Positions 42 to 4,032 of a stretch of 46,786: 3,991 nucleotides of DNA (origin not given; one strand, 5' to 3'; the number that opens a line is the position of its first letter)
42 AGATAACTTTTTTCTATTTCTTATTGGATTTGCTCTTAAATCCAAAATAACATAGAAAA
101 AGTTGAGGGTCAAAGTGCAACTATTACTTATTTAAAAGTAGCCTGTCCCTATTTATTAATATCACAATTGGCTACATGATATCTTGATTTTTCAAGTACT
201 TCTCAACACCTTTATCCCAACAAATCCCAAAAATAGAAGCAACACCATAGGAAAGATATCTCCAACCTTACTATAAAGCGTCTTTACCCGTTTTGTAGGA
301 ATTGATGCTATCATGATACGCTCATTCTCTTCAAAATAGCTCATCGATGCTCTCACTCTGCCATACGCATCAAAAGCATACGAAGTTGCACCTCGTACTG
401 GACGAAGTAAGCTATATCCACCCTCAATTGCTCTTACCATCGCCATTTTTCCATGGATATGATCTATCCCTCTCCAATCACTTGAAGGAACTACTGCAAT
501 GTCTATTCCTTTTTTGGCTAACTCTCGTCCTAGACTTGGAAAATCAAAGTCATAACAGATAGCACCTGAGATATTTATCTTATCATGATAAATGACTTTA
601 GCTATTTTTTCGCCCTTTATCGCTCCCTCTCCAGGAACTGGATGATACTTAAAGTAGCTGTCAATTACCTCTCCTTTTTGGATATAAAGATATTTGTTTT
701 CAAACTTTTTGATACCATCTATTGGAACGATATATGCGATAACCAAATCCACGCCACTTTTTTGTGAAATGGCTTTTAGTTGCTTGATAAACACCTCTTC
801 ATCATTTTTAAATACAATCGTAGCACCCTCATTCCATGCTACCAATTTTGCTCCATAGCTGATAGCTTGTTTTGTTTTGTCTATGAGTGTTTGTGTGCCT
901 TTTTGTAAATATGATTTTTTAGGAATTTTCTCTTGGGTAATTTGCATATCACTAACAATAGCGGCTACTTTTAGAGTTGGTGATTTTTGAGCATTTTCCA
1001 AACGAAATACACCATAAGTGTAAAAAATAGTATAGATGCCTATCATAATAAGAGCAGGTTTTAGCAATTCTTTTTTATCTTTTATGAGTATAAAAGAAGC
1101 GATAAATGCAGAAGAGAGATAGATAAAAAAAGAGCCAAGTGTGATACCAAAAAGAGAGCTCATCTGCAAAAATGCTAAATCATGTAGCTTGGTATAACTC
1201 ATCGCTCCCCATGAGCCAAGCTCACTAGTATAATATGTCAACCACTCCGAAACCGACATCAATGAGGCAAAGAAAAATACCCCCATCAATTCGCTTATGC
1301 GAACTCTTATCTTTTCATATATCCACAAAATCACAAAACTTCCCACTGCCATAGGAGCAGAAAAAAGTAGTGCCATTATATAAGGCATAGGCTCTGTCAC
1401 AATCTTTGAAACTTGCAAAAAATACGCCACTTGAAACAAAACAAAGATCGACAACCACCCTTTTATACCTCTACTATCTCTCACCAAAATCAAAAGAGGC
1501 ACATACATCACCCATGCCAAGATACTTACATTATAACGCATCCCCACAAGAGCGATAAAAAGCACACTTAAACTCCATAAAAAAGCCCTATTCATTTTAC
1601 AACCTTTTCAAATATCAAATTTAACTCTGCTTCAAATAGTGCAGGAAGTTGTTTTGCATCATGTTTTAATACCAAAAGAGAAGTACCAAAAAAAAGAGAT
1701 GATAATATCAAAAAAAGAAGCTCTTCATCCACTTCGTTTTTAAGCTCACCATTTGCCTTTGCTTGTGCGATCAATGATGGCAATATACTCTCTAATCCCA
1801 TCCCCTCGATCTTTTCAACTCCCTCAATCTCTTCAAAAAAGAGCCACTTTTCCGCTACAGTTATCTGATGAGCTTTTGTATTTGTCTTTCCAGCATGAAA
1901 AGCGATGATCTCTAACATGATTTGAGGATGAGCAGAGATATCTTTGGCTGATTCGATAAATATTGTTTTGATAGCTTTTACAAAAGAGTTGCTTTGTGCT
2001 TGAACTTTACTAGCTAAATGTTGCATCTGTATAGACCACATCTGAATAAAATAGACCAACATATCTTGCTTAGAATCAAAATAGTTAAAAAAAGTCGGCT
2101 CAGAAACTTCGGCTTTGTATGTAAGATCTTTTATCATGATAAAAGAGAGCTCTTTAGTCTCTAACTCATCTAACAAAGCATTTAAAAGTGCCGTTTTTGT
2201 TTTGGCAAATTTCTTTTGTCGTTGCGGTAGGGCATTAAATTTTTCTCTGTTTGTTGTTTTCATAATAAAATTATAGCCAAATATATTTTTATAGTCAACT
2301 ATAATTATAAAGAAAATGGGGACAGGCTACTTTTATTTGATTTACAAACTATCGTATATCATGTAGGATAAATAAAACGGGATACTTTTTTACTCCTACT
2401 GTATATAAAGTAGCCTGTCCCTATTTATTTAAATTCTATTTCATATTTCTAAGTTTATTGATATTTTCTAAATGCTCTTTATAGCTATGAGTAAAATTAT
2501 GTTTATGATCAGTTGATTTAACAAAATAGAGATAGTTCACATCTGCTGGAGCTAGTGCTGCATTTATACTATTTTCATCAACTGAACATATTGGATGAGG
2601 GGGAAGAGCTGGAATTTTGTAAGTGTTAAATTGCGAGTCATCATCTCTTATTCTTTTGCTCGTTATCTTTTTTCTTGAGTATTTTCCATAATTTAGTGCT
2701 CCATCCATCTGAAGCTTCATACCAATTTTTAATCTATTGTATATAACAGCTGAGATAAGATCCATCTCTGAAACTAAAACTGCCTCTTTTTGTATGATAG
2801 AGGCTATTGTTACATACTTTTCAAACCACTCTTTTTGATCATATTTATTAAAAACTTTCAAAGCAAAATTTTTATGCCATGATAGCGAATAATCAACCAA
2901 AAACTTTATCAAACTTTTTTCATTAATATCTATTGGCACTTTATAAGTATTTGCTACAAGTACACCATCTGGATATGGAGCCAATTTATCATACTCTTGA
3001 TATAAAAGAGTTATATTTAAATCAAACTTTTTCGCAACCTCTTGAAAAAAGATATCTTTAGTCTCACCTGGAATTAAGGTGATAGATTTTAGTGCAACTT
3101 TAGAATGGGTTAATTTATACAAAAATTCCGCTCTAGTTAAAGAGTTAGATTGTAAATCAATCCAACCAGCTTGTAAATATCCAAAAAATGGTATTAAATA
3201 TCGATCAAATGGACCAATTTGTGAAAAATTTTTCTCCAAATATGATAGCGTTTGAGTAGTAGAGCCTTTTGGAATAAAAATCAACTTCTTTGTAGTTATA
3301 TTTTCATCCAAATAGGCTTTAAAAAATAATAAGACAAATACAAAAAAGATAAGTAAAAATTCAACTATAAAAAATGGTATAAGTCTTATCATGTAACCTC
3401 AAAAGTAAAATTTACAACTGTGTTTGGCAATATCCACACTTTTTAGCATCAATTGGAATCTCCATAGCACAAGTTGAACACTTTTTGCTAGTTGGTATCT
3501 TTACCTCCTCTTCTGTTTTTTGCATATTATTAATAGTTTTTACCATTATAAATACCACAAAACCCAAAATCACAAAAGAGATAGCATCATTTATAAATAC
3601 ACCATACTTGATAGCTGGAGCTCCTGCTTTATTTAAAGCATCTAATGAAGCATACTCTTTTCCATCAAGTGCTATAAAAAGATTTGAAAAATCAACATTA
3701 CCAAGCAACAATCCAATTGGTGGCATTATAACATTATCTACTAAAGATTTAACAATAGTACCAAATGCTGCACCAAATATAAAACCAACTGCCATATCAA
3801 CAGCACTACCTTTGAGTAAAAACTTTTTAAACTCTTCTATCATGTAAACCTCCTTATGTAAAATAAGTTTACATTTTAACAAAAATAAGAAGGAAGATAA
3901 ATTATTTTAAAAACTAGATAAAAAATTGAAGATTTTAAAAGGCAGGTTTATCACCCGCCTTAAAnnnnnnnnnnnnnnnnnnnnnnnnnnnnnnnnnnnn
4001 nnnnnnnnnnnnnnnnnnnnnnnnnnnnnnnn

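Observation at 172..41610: Hyper-abundant oriented word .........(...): 17 exact 9-mers and six identical 12-mers, in four reading frames and in intergenic DNA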

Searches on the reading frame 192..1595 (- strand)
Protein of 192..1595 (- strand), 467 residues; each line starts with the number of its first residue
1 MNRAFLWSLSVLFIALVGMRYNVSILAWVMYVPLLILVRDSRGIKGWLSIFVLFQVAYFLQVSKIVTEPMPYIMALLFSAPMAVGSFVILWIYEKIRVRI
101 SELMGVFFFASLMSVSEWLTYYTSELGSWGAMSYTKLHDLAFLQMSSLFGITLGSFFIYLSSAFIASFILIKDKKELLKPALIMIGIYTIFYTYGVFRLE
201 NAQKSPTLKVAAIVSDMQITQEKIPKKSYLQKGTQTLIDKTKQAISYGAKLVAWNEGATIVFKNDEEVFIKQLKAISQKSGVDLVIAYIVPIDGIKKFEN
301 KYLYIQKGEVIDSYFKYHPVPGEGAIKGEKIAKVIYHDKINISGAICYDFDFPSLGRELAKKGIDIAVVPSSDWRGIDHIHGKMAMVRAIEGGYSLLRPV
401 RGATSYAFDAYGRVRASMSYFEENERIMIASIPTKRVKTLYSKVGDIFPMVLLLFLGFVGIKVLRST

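Call 38: search_protein_families(library=pfam, proteins=[window:192-1595:-], max_evalue=0.00001)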
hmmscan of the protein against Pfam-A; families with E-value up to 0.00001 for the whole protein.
window:192-1595:- (467 aa): 2 families
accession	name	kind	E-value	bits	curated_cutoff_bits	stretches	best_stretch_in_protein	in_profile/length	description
PF00795.27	CN_hydrolase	-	1.1e-12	48.3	23.2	1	218-438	6-252/256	Carbon-nitrogen hydrolase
PF20154.4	LNT_N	-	8.2e-11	42.8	27.1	1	16-163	7-158/159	Apolipoprotein N-acyltransferase N-terminal domain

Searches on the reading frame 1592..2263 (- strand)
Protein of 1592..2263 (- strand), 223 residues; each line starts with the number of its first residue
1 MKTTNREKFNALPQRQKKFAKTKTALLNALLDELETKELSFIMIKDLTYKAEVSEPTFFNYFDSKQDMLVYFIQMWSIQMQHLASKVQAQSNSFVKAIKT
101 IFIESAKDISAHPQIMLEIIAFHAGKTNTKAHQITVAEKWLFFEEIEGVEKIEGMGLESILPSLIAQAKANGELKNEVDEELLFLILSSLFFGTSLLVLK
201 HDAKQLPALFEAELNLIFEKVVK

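Call 38: search_protein_families(library=pfam, proteins=[window:1592-2263:-], max_evalue=0.00001)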
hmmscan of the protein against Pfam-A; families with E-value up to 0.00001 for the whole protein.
window:1592-2263:- (223 aa): 0 families

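Call 82: search_protein_families(library=pfam, proteins=[window:1592-2263:-], max_evalue=0.001)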
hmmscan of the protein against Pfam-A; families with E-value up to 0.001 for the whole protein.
window:1592-2263:- (223 aa): 1 family
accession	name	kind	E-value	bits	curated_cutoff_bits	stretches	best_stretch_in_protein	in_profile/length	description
PF00440.29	TetR_N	-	0.00041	20.5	24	0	45-69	20-44/47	Bacterial regulatory proteins, tetR family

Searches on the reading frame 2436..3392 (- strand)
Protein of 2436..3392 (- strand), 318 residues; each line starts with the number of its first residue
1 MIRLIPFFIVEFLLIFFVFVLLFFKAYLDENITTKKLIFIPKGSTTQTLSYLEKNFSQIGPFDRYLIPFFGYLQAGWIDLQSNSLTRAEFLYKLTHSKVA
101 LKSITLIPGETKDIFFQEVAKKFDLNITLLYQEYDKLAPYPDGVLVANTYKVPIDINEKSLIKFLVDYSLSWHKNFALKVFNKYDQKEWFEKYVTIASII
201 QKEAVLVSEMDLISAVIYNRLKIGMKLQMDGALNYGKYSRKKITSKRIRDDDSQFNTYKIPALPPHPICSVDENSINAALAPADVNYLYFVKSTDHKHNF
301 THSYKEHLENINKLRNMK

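Call 38: search_protein_families(library=pfam, proteins=[window:2436-3392:-], max_evalue=0.00001)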
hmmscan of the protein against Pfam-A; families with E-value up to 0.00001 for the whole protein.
window:2436-3392:- (318 aa): 1 family
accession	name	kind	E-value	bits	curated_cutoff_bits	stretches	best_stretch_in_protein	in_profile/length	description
PF02618.21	YceG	-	2.2e-53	181.9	32.4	1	72-313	37-275/275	YceG-like family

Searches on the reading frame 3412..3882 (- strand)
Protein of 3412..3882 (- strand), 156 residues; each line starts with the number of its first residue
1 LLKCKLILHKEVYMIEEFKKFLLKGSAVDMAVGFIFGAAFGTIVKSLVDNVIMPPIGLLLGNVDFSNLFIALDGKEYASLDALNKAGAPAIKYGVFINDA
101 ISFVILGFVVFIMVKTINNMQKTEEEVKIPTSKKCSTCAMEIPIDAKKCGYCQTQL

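Call 38: search_protein_families(library=pfam, proteins=[window:3412-3882:-], max_evalue=0.00001)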
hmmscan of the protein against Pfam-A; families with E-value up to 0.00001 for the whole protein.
window:3412-3882:- (156 aa): 1 family
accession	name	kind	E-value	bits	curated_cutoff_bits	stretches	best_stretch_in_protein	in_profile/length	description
PF01741.23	MscL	-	8.9e-38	129.8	27.4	1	14-142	1-118/123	Large-conductance mechanosensitive channel, MscL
